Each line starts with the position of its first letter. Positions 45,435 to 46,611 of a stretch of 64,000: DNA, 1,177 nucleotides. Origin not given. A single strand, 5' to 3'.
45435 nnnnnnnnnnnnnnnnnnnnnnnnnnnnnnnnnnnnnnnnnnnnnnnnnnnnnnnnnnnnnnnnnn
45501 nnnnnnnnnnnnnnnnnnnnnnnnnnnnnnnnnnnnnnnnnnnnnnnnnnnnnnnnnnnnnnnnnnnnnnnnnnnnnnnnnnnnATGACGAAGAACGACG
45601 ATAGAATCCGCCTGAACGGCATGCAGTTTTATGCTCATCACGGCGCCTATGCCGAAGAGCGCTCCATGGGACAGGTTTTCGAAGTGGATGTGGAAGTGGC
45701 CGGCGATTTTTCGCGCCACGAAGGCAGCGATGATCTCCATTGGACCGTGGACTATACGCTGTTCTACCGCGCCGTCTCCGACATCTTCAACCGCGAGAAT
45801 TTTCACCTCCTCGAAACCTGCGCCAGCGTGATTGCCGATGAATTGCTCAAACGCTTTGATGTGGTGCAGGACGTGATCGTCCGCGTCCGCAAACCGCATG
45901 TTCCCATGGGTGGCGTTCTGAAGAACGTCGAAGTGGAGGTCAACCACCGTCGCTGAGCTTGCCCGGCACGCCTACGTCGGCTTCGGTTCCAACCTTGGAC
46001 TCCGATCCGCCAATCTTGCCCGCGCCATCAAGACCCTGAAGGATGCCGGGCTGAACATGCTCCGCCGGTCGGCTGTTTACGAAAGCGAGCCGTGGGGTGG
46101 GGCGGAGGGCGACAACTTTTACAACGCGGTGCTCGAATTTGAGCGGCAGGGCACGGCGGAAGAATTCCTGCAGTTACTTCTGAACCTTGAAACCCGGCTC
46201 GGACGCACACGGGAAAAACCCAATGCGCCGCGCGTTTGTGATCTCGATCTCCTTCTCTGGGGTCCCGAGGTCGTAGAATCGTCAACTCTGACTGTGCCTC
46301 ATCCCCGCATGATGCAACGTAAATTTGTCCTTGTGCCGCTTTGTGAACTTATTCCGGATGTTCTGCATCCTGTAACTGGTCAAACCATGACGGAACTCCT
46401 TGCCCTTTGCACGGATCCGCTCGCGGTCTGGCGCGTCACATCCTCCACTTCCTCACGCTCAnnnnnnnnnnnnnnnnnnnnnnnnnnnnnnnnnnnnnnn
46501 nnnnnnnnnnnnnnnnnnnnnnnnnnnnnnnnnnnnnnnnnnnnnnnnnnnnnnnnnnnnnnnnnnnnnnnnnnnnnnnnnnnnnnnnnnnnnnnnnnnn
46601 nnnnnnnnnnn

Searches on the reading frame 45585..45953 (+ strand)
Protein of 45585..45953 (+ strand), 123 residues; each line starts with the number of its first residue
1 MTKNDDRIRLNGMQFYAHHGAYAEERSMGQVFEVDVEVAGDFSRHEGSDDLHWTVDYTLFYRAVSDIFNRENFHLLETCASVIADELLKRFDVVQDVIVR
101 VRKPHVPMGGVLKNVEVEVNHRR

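Call 34: search_protein_families(library=pfam, proteins=[window:45585-45953:+], max_evalue=0.001)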
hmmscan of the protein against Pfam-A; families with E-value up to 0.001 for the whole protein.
window:45585-45953:+ (123 aa): 1 family
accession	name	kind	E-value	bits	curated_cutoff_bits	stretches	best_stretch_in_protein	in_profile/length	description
PF02152.23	FolB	-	4.1e-33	114.7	31.8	1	8-119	1-112/113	Dihydroneopterin aldolase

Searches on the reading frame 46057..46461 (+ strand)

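Call 34: search_protein_families(library=pfam, proteins=[window:46057-46461:+], max_evalue=0.001)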
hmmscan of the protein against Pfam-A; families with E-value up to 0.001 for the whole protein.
window:46057-46461:+ (135 aa): 1 family
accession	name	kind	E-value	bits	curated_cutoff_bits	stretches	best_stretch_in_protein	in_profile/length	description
PF01288.25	HPPK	-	1e-26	94.1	25.7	1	2-100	29-116/116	7,8-dihydro-6-hydroxymethylpterin-pyrophosphokinase (HPPK)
